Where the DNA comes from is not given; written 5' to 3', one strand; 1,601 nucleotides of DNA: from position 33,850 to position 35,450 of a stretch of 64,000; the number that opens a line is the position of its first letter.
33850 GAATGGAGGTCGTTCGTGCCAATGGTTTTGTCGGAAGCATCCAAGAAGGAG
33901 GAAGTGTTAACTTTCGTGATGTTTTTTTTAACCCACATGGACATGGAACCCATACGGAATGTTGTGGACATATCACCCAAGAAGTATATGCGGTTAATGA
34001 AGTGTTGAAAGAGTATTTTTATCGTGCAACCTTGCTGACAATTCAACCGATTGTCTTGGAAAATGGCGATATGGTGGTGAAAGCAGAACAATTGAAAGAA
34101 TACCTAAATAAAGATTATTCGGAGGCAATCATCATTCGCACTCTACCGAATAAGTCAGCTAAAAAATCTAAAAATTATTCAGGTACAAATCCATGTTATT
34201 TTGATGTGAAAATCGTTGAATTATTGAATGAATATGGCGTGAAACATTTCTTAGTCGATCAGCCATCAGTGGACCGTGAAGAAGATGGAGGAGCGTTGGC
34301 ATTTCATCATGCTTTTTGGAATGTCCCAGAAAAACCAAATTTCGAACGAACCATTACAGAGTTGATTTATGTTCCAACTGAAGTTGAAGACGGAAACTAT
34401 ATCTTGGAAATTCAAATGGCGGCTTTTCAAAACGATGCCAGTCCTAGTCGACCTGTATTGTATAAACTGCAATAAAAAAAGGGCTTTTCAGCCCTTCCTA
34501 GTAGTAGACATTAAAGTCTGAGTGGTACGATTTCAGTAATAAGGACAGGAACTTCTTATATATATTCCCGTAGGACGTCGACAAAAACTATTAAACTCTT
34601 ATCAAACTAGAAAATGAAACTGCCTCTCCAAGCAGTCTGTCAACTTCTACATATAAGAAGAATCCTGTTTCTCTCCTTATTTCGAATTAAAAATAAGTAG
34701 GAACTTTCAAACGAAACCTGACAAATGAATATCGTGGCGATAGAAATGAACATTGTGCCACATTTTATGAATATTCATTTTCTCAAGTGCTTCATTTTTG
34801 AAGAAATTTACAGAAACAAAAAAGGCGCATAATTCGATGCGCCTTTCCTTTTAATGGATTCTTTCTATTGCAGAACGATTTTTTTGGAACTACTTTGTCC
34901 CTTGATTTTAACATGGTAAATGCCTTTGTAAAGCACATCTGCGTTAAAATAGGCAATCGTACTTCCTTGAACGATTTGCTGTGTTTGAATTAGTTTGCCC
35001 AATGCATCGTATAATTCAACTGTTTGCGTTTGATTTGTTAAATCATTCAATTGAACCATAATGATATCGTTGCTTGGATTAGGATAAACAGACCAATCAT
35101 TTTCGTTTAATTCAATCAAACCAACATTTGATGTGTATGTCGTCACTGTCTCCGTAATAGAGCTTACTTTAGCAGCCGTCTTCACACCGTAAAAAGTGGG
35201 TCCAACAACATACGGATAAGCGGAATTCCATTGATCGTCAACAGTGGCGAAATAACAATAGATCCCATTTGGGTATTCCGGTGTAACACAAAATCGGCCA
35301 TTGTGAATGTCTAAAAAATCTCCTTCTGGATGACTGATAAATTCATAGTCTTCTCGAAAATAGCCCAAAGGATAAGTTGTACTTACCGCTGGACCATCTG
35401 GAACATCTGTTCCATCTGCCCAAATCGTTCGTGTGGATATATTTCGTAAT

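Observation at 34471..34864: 389-bp gap between convergent genes with an orphan minus-strand terminator and a long interrupted inverted repeat: candidate structured sRNA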

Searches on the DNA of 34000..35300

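Call 4: search_rna_families(source=window, start=34000, end=35300, threshold=evalue, max_evalue=10, show_alignments=3)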
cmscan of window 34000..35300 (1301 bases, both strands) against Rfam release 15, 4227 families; matches with E-value up to 10: 17.
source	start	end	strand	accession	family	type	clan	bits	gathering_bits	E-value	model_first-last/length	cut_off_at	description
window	34818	34893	-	RF02057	STnc40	Gene; sRNA;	-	31.3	45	0.0035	1-70/70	no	Salmonella enterica sRNA STnc40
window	34465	34525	+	RF01458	rli23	Gene; antisense;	-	21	45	1.2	1-98/98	no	Listeria snRNA rli23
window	34649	34775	+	RF00558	L20_leader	Cis-reg; leader;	-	20.3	58.7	0.39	1-127/127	no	Ribosomal protein L20 leader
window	34792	34856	+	RF02054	STnc420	Gene; sRNA;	-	19.9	70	0.76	1-58/58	no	Salmonella enterica sRNA STnc420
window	34758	34862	+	RF02579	tsr26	Gene; sRNA;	-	19.7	141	4.8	1-122/122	no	S. aureus tsr26 small RNA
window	34734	34864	+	RF02653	StyR-143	Gene; sRNA;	-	19.4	176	0.29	1-144/144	no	Salmonella enterica Typhi npcRNA 143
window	34812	34923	-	RF01409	STnc250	Gene; sRNA;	-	19.3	42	0.59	1-94/94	no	STnc250 Hfq binding RNA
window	34784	34849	+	RF02057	STnc40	Gene; sRNA;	-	18.9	45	2.9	1-70/70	no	Salmonella enterica sRNA STnc40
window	34798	34850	+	RF02066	STnc320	Gene; sRNA;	-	17.5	50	2.9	1-55/55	no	Salmonella enterica sRNA STnc320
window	34191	34249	+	RF00342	snoZ40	Gene; snRNA; snoRNA; CD-box;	-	17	50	3.6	1-73/73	no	Small nucleolar RNA Z40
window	34801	34866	-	RF00689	MIR390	Gene; miRNA;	-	16.6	77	4.8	1-121/121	no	MIR390 microRNA precursor family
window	34878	34933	-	RF02488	GlsR25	Gene; snRNA; snoRNA; HACA-box;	-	16.5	100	2.9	1-146/146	no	Small nucleolar RNA GlsR25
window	34801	34866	-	RF04128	MIR8562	Gene; miRNA;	-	16.3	211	3.7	79-164/242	no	MIR8562 microRNA precursor family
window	34823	34976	+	RF01828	SprD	Gene; sRNA;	-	13.8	100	6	1-142/142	no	Small pathogenicity island RNA D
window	34966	35128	+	RF02901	AaHKsRNA41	Gene; sRNA;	-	12.8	97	5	1-187/187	no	Aggregatibacter sRNA 41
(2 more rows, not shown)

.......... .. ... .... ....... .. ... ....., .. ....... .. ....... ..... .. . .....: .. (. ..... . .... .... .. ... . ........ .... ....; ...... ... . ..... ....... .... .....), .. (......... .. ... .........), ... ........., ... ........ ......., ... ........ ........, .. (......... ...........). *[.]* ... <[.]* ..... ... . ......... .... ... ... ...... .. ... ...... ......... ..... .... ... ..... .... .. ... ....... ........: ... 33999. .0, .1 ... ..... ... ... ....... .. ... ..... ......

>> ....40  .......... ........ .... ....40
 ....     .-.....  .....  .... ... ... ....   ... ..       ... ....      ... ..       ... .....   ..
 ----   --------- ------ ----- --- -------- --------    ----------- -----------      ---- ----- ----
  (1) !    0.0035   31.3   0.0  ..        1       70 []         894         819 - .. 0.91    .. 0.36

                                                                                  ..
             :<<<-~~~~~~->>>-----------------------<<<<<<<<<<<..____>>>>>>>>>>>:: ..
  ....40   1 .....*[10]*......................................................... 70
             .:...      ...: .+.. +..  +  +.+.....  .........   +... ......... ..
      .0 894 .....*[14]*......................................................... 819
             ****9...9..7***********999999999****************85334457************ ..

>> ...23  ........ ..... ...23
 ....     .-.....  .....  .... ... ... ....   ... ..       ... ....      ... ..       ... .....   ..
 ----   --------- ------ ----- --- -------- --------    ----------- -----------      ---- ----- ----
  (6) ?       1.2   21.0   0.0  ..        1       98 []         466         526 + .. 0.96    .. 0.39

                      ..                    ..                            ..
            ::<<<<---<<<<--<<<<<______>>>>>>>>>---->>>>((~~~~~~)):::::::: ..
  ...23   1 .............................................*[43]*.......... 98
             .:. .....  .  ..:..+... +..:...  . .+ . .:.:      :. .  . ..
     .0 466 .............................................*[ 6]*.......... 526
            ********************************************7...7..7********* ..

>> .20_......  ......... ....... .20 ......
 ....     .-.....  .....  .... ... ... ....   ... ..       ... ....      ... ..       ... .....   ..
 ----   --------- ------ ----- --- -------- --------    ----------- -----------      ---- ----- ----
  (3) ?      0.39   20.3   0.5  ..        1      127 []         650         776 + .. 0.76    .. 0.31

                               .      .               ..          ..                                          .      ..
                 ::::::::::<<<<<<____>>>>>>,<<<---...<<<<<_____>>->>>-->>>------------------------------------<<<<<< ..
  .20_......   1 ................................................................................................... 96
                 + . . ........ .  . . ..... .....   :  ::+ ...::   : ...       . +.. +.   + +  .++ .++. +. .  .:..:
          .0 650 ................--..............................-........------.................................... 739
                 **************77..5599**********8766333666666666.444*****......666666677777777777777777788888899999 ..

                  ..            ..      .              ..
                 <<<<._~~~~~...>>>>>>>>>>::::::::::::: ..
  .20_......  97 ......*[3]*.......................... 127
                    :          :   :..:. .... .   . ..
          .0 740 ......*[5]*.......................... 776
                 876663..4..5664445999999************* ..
